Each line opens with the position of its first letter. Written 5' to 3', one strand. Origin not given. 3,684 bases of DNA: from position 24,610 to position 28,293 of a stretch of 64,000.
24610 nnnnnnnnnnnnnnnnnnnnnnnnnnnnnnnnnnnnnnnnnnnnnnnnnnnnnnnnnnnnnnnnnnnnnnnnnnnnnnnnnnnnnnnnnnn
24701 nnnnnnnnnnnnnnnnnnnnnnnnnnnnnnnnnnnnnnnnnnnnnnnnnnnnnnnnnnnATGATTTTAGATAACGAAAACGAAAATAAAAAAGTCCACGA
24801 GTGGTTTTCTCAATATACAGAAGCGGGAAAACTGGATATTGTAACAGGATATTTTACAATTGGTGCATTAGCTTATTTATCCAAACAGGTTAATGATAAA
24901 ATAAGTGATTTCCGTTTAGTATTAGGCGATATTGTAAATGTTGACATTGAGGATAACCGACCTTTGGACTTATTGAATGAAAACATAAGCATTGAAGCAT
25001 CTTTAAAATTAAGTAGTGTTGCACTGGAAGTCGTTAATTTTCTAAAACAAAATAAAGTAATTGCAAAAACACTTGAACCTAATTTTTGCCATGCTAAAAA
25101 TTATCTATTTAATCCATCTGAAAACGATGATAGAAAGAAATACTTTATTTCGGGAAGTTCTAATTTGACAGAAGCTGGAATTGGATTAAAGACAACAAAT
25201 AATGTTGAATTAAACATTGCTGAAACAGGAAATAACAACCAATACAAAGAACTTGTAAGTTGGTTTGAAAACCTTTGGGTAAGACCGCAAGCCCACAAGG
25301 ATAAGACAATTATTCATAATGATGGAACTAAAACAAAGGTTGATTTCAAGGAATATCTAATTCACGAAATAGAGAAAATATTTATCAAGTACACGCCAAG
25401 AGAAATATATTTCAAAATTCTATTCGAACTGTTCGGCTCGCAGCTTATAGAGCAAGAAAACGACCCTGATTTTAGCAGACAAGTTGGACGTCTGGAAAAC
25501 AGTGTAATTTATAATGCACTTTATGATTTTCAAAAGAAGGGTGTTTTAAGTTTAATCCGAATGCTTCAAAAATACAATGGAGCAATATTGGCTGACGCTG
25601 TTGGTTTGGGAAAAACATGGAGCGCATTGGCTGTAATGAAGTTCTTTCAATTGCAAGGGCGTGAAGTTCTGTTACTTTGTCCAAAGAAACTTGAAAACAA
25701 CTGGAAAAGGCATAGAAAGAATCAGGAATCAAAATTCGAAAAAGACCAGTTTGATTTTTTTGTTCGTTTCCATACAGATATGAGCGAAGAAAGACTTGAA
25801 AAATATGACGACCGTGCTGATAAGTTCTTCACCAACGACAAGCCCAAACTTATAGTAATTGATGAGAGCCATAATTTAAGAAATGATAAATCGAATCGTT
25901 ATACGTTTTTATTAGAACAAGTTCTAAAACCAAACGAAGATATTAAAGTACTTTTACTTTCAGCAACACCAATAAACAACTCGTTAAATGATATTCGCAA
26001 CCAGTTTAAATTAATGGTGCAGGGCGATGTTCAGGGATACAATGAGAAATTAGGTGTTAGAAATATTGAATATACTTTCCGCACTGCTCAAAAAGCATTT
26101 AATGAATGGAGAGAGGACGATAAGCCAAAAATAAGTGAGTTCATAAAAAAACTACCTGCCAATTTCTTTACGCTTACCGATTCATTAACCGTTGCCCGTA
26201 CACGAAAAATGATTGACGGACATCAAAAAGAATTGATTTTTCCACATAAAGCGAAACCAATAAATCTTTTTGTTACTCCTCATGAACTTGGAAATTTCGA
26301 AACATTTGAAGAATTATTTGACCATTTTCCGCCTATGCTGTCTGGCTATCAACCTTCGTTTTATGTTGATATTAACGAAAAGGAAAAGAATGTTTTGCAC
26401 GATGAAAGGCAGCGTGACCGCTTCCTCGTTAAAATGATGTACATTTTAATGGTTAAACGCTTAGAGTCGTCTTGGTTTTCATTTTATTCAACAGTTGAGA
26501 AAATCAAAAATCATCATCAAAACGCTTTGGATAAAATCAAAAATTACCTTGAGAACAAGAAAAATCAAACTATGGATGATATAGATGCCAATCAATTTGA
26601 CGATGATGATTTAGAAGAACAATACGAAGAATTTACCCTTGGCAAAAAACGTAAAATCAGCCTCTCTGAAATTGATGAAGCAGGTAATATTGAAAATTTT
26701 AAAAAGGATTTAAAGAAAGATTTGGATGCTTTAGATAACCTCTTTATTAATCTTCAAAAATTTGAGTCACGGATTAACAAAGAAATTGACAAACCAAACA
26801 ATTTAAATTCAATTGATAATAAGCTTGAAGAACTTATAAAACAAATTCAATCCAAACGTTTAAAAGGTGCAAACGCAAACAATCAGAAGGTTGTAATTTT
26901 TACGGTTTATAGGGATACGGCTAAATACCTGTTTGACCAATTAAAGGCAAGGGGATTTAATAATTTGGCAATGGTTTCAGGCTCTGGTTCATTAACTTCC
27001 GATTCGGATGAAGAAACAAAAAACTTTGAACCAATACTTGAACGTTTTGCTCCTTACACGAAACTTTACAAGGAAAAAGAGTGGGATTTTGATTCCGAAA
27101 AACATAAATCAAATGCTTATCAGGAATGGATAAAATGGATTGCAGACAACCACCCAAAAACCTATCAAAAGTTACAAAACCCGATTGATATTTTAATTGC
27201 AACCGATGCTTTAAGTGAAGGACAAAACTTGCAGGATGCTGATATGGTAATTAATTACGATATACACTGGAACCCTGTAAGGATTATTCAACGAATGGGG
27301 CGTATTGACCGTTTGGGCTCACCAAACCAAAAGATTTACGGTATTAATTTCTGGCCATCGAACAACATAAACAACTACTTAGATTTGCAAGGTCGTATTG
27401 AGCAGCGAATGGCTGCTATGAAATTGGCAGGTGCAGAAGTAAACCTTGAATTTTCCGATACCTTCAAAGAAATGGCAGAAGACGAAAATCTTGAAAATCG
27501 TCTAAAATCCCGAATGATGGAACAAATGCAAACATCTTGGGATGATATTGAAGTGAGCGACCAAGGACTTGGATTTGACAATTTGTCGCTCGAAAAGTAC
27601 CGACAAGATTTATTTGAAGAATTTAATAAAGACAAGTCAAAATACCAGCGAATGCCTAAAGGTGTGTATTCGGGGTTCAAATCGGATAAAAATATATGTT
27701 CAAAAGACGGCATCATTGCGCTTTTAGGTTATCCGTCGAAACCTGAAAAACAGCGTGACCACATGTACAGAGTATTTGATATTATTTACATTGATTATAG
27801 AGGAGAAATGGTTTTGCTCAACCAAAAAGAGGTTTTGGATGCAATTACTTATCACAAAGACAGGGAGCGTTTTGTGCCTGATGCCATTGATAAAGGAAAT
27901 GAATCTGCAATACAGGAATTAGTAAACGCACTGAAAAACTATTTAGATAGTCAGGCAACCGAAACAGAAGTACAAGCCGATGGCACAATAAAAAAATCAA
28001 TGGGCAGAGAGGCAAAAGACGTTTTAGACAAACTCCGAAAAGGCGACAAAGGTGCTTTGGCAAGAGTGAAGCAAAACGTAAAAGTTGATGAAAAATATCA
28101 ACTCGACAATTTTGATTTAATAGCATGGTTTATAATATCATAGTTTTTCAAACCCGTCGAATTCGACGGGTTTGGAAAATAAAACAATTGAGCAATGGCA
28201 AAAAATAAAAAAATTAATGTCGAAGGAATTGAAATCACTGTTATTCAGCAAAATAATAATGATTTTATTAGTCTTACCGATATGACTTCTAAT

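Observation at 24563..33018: Unconventional restriction-like defence cassette: XRE HTH, PLD::SNF2 fusion, KilA-N and a 1305-aa Eco57I-type m6A methyltransferase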

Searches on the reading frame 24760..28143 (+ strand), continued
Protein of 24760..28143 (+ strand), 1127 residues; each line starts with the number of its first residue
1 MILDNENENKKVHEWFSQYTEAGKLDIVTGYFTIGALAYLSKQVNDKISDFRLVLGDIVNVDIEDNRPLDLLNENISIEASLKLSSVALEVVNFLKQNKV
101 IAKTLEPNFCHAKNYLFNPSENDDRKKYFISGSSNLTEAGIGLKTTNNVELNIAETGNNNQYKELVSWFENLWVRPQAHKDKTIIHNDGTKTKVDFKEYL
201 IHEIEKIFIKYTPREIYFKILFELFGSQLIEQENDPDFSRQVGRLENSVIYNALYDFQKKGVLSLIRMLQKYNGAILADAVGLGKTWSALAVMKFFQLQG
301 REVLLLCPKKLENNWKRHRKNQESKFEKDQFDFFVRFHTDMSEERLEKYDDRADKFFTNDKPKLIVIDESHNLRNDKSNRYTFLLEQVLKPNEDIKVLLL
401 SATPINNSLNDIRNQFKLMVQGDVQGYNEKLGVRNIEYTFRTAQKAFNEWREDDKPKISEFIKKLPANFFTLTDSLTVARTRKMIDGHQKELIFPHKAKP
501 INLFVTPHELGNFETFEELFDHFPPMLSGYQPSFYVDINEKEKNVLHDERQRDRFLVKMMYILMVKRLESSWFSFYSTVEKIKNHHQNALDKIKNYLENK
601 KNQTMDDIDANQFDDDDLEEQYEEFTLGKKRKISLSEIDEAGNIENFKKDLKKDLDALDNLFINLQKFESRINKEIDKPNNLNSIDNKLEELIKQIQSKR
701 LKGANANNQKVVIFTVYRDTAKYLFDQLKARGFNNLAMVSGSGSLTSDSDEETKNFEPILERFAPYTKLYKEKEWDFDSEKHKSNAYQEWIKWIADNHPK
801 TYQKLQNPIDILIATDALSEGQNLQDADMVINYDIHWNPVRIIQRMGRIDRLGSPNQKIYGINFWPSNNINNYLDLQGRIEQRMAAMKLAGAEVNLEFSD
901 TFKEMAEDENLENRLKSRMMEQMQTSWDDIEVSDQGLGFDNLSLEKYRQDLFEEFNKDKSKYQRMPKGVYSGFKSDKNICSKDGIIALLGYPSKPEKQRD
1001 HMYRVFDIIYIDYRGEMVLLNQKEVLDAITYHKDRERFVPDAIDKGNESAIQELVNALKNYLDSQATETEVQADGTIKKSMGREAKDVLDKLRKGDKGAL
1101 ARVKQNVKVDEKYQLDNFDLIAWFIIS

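Call 89: search_dna_similar(query=window:24760-28143:+, collection=phages, mode=protein, max_evalue=1e-20, max_rows=10)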
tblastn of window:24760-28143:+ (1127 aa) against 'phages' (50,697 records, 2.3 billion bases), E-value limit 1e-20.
Records with a match: 5; places in all: 6; records where one place covers at least 80% of the query: 3.
Best place of each record, by identity: <60% 5.
By first word of the organism name: Bacteriophage 2; Listeria 2; Erysipelothrix 1.
By host as written in the record: - 2; Listeria monocytogenes 2; Erysipelothrix rhusiopathiae ZJ 1.
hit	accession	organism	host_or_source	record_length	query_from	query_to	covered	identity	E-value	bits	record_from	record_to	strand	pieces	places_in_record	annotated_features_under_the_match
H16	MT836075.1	Bacteriophage sp.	human fecal samples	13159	2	1126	100%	29.0%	4e-108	380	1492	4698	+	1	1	record has no annotation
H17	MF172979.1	Erysipelothrix phage phi1605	Erysipelothrix rhusiopathiae ZJ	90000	2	989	88%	31.4%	9e-117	405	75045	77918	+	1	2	DEAD/DEAH box helicase-like protein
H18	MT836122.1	Bacteriophage sp.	human fecal samples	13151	76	1126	93%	29.2%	4e-102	362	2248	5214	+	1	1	record has no annotation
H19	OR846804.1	Listeria phage LM 4-11-1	Listeria monocytogenes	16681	136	479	31%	34.1%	6e-36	155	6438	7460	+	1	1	record has no annotation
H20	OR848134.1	Listeria phage LM 4-14-1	Listeria monocytogenes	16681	136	479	31%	34.1%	6e-36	155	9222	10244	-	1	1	record has no annotation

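Call 90: get_annotated_region(hit=H1, flank=7000)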
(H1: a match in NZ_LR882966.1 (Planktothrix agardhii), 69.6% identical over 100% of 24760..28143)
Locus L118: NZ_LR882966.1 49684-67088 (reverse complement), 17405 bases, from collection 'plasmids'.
description: Planktothrix agardhii strain No.66 plasmid p3
organism: Planktothrix agardhii (NCBI taxid 1160)
taxonomy: Bacteria; Cyanobacteriota; Cyanophyceae; Oscillatoriales; Microcoleaceae; Planktothrix; Planktothrix agardhii
host: -; source: -; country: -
typing (MOB-suite, as given by PLSDB): non-mobilizable
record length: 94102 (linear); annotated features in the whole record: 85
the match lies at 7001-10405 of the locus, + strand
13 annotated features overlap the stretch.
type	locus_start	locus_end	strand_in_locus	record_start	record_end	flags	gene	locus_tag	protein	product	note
CDS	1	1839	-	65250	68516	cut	-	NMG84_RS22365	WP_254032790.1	type I restriction endonuclease subunit R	-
CDS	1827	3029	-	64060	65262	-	-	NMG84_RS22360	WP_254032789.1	restriction endonuclease subunit S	GO:0006304 - DNA modification [Evidence IEA]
CDS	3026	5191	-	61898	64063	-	-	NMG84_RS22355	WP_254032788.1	class I SAM-dependent DNA methyltransferase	-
CDS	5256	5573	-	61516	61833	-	-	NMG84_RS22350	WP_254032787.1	MerR family transcriptional regulator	-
CDS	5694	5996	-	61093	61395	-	-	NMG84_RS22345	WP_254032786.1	fertility inhibition FinO-like protein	-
CDS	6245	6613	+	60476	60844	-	-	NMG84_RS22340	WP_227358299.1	hypothetical protein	-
CDS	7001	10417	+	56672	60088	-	-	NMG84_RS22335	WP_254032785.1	helicase-related protein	-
CDS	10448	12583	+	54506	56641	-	-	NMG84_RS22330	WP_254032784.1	hypothetical protein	-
CDS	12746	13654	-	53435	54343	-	-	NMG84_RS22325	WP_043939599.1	formylglycine-generating enzyme family protein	-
CDS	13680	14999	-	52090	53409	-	argA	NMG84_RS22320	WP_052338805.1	amino-acid N-acetyltransferase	GO:0006526 - arginine biosynthetic process [Evidence IEA]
CDS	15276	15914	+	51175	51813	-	-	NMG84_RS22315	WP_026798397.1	histidine phosphatase family protein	-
CDS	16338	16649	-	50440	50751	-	-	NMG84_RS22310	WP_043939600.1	BolA family protein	-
CDS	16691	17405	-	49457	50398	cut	-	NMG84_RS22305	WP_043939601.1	phytanoyl-CoA dioxygenase family protein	-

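Call 91: get_annotated_region(hit=H5, flank=7000)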
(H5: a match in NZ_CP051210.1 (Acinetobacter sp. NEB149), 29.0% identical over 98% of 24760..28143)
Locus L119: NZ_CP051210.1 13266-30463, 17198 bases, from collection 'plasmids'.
description: Acinetobacter sp. NEB149 plasmid pMsp65, complete sequence
organism: Acinetobacter sp. NEB149 (NCBI taxid 2725684)
taxonomy: Bacteria; Pseudomonadota; Gammaproteobacteria; Moraxellales; Moraxellaceae; Acinetobacter; Acinetobacter sp. NEB149
host: -; source: cell culture,R.J.Roberts; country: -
typing (MOB-suite, as given by PLSDB): non-mobilizable; replicon rep_cluster_327
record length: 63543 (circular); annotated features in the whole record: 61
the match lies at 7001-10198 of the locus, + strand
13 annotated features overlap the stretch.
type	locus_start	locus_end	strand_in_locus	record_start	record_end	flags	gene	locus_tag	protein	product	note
CDS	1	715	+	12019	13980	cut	-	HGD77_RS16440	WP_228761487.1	DNA topoisomerase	GO:0006265 - DNA topological change [Evidence IEA]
CDS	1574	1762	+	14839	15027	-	-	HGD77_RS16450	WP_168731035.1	hypothetical protein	-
CDS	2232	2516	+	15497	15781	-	-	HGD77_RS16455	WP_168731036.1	type II toxin-antitoxin system Phd/YefM family antitoxin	-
CDS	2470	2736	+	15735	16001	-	-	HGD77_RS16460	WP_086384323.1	type II toxin-antitoxin system RelE/ParE family toxin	GO:0030541 - plasmid partitioning [Evidence IEA]; GO:0051290 - protein heterotetramerization [Evidence IEA]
CDS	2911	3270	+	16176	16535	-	-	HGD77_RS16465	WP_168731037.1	DUF2513 domain-containing protein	-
CDS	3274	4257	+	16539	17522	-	-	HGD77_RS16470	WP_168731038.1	hypothetical protein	-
CDS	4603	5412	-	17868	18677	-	-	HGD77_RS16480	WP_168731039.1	hypothetical protein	-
CDS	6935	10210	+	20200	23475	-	-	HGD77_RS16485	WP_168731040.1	helicase-related protein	-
CDS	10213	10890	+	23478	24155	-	-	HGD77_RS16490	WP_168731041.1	DUF4391 domain-containing protein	-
CDS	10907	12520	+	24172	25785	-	-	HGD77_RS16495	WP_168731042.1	site-specific DNA-methyltransferase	GO:0006306 - DNA methylation [Evidence IEA]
CDS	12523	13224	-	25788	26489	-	-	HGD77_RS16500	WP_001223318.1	IS1-like element ISPa14 family transposase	GO:0006313 - DNA transposition [Evidence IEA]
CDS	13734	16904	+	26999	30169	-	-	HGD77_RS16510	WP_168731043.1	DEAD/DEAH box helicase family protein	-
CDS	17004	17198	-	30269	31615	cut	-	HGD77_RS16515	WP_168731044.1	DNA-primase RepB domain-containing protein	-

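Call 92: get_annotated_region(hit=H9, flank=7000)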
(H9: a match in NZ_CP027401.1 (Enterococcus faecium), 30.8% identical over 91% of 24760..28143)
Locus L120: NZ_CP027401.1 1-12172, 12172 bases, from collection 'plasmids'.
description: Enterococcus faecium strain FDAARGOS_323 plasmid unnamed, complete sequence
organism: Enterococcus faecium (NCBI taxid 1352)
taxonomy: Bacteria; Bacillota; Bacilli; Lactobacillales; Enterococcaceae; Enterococcus; Enterococcus faecium
host: -; source: Homo sapiens,blood; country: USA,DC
typing (MOB-suite, as given by PLSDB): conjugative; replicon rep_cluster_893; relaxase MOBP,MOBT; mating-pair formation MPF_T
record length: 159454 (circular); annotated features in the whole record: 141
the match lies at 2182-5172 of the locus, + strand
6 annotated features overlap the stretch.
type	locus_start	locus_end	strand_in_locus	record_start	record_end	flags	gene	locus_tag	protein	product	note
CDS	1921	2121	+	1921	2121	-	-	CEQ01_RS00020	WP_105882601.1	helix-turn-helix transcriptional regulator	-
CDS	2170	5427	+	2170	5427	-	-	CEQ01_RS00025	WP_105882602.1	helicase-related protein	-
CDS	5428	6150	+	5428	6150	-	-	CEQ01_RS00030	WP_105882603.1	DUF4391 domain-containing protein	-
CDS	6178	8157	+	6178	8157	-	-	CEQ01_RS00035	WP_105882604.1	site-specific DNA-methyltransferase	GO:0006306 - DNA methylation [Evidence IEA]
CDS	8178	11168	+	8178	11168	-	-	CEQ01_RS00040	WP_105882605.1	DEAD/DEAH box helicase family protein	-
CDS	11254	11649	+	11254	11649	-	-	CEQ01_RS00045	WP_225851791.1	hypothetical protein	-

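Call 97: search_protein_families(library=phrogs, proteins=[window:24760-28143:+], max_evalue=0.00001)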
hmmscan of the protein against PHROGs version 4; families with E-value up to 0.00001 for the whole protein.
window:24760-28143:+ (1127 aa): 4 families
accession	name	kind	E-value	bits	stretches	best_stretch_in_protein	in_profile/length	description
phrog_26785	-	unknown function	1.9e-134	451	2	2-765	5-770/1087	-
phrog_62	-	DNA, RNA and nucleotide metabolism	1.6e-31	109.7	2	254-421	697-866/1881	DNA helicase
phrog_23807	-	unknown function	2.2e-25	89.6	1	807-882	586-661/1053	-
phrog_16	-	DNA, RNA and nucleotide metabolism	1.7e-19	70.6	1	122-412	160-424/986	DNA helicase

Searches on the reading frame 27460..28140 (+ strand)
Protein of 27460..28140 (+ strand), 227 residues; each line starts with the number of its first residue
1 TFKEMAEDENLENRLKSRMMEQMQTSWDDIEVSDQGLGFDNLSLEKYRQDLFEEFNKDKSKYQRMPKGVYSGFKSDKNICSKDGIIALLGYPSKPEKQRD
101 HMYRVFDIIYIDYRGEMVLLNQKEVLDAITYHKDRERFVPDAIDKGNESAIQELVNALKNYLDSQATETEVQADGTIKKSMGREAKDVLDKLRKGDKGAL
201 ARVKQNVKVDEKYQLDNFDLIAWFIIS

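Call 104: search_protein_families(library=padloc, proteins=[window:27460-28140:+], max_evalue=1)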
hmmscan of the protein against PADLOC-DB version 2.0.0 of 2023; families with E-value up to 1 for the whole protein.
window:27460-28140:+ (227 aa): 0 families
